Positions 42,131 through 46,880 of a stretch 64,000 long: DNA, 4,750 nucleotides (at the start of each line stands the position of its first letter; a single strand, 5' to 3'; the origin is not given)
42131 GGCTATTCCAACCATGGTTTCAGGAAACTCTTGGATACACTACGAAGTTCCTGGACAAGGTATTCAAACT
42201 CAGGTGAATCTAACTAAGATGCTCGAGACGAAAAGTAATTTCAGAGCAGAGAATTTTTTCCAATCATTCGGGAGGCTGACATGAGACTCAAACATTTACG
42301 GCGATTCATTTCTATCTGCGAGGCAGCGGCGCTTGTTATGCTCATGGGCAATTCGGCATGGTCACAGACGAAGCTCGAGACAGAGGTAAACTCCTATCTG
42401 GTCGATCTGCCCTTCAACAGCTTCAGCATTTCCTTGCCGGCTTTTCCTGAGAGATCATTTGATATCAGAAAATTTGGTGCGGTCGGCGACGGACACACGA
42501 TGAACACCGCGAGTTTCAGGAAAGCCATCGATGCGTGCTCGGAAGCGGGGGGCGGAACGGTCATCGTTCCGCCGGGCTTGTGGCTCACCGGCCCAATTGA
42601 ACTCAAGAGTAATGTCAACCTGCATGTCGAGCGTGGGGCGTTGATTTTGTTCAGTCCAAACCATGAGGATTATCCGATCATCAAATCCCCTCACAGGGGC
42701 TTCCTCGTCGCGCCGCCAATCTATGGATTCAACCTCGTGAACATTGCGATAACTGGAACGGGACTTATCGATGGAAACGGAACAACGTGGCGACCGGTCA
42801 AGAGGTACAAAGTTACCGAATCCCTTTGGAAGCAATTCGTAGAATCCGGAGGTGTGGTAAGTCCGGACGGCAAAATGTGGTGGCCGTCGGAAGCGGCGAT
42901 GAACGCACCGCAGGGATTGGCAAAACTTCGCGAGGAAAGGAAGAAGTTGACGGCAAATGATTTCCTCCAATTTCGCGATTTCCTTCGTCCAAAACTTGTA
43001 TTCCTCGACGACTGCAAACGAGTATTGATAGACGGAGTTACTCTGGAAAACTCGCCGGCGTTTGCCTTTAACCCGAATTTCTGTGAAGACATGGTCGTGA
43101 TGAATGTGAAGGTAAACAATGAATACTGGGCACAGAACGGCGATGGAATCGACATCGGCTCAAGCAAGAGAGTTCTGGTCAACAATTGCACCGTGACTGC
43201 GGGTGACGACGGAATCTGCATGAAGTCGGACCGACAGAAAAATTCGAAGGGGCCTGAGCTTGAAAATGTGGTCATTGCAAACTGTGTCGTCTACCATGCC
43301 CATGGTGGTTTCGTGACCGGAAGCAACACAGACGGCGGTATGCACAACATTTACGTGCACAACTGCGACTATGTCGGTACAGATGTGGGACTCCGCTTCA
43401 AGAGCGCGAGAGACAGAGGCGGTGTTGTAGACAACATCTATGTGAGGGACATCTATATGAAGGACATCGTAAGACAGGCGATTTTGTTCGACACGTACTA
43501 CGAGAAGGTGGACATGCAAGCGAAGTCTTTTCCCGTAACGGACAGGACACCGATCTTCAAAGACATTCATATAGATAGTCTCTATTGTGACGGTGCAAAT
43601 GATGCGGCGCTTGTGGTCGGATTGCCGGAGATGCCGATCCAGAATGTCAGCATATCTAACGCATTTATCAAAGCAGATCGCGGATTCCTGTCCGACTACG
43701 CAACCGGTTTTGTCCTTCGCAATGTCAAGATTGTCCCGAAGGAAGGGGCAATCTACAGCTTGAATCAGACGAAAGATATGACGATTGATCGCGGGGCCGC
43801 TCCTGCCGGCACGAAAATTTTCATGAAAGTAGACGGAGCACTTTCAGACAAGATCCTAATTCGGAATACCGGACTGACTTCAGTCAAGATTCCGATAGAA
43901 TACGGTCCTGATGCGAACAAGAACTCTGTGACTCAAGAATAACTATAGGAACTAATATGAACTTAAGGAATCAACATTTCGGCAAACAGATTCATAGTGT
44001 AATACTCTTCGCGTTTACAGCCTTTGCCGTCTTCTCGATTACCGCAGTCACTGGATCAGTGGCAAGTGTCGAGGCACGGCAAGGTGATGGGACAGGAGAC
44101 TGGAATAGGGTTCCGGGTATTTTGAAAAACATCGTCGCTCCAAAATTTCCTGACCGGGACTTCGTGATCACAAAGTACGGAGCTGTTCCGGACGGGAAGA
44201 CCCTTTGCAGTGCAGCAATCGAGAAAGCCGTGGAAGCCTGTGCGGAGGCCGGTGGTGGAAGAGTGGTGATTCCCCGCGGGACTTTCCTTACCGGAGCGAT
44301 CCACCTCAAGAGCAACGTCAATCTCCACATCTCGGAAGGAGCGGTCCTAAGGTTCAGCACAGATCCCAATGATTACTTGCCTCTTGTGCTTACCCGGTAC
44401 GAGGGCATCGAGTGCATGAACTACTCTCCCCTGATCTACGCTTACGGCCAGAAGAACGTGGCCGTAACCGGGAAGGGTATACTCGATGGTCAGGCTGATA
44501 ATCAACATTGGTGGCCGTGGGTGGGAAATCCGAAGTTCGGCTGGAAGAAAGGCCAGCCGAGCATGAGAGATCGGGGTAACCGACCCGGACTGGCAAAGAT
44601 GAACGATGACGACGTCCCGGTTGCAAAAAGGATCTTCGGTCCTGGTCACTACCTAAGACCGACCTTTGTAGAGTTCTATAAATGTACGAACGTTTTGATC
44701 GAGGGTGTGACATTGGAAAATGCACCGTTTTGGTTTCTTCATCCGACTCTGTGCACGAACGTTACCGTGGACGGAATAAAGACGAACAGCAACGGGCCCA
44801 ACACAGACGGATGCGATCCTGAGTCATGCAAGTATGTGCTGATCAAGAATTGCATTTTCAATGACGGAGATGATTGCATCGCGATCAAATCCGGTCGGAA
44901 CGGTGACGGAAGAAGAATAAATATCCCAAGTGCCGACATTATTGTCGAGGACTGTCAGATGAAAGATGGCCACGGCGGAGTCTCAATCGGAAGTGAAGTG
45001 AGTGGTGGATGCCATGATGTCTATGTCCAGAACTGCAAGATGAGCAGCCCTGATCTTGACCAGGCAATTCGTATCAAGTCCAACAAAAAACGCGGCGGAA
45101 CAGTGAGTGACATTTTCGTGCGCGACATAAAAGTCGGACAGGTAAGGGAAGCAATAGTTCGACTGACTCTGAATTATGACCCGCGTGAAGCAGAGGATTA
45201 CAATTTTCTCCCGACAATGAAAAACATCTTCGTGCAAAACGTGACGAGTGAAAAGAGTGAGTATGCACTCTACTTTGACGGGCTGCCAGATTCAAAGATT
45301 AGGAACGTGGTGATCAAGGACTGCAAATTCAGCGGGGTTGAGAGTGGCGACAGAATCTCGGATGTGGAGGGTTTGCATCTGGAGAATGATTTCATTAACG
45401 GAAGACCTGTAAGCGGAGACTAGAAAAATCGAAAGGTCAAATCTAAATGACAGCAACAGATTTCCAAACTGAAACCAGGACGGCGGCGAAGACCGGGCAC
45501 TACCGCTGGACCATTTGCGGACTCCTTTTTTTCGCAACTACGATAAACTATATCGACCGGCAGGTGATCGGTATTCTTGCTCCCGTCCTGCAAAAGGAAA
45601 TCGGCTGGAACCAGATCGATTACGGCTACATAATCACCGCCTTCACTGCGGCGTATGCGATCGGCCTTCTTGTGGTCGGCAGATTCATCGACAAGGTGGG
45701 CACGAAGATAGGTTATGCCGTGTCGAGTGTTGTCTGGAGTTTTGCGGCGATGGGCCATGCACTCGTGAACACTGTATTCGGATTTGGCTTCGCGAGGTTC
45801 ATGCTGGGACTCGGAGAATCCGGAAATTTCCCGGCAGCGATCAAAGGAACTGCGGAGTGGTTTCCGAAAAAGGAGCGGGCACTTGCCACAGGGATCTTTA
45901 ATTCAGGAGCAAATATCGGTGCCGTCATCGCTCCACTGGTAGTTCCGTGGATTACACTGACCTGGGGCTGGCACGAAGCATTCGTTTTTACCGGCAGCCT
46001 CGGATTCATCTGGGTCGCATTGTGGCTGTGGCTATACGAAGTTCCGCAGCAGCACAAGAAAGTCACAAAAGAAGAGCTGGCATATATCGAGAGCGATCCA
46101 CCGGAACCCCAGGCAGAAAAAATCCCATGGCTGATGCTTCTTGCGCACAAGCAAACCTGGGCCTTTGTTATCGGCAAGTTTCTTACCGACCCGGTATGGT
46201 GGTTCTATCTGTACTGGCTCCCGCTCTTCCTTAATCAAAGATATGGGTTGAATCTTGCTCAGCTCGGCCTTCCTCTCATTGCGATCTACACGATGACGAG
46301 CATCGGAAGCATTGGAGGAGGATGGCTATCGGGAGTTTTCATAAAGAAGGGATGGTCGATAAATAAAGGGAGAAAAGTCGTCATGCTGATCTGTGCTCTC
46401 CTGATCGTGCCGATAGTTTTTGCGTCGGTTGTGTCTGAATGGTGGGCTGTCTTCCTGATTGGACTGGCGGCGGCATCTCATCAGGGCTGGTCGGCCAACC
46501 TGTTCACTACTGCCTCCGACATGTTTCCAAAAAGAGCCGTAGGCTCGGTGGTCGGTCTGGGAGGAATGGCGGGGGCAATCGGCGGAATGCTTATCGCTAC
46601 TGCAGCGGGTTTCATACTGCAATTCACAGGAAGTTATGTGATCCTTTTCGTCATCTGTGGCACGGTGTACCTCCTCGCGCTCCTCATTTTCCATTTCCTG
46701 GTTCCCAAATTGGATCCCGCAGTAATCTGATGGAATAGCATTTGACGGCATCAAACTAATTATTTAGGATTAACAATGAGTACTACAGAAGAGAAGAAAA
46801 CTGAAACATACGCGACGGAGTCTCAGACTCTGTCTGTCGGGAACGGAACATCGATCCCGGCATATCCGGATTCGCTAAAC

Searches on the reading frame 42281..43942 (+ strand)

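Call 13: search_protein_families(library=pfam, proteins=[window:42281-43942:+], max_evalue=0.001)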
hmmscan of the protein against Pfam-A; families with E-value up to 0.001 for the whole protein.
window:42281-43942:+ (553 aa): 4 families
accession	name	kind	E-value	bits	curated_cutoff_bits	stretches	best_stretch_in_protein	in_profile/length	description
PF00295.23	Glyco_hydro_28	-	1.3e-31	110.3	22.9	1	236-416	90-262/324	Glycosyl hydrolases family 28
PF12708.12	Pect-lyase_RHGA_epim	-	5.5e-14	52.9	27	2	61-114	3-58/213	Rhamnogalacturonase A/epimerase, pectate lyase-like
PF13229.12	Beta_helix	-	7.2e-09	35.9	25.9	1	240-373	26-144/158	Right handed beta helix region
PF05048.19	NosD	-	0.00073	19.5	23.6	0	241-385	42-167/212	Periplasmic copper-binding protein (NosD)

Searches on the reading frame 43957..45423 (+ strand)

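Call 13: search_protein_families(library=pfam, proteins=[window:43957-45423:+], max_evalue=0.001)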
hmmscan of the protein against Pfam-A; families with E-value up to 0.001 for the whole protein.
window:43957-45423:+ (488 aa): 3 families
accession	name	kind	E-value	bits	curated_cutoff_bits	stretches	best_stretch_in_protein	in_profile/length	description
PF00295.23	Glyco_hydro_28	-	1e-36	127.1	22.9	1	234-470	90-318/324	Glycosyl hydrolases family 28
PF12708.12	Pect-lyase_RHGA_epim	-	4.2e-10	40.2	27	1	71-123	4-58/213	Rhamnogalacturonase A/epimerase, pectate lyase-like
PF13229.12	Beta_helix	-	3.3e-05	24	25.9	0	238-365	26-137/158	Right handed beta helix region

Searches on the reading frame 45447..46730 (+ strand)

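Call 13: search_protein_families(library=pfam, proteins=[window:45447-46730:+], max_evalue=0.001)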
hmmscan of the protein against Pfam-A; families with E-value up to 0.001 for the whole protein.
window:45447-46730:+ (427 aa): 2 families
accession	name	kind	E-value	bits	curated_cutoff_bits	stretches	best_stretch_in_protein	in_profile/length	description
PF07690.21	MFS_1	-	3.3e-64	217.4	33.4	2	27-382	1-345/347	Major Facilitator Superfamily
PF00083.30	Sugar_tr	-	9.9e-08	31.7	22.3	1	55-206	44-201/452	Sugar (and other) transporter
